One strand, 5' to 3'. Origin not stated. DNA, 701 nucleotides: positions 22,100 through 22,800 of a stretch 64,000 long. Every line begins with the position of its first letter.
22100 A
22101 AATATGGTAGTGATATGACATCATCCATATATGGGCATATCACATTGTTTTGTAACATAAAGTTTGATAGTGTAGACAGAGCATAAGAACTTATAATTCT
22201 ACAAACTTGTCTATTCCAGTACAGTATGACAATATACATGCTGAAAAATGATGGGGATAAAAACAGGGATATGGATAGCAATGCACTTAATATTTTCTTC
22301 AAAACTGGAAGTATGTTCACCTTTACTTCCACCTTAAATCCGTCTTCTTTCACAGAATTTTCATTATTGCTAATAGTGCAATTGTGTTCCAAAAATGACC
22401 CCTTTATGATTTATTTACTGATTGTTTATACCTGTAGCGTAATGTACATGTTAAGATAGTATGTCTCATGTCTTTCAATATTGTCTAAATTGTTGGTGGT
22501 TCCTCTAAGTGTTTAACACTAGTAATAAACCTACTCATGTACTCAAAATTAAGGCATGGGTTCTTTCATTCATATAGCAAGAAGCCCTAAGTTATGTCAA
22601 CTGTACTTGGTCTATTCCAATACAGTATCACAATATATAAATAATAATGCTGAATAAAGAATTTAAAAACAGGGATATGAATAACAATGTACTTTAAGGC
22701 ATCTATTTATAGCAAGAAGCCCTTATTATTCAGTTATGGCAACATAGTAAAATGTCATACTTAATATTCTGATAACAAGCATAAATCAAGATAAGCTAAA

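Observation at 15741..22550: Apparently intact CR1/L2-like LINE plus a head-and-tail internal-deletion derivative 2.9 kb away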

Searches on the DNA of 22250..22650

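Call 31: search_rna_families(source=window, start=22250, end=22650, threshold=evalue, max_evalue=10)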
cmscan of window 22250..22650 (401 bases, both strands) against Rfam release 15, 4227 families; matches with E-value up to 10: 2.
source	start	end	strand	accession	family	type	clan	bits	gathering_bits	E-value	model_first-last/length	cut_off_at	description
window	22453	22529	-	RF00172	CAESAR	Cis-reg;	-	17.3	45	1.6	1-80/80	no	ctgf/hcs24 CAESAR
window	22464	22496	-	RF02700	HtrA_thermometer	Cis-reg; thermoregulator;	-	15.7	52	4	1-46/46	no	HtrA 5' UTR thermometer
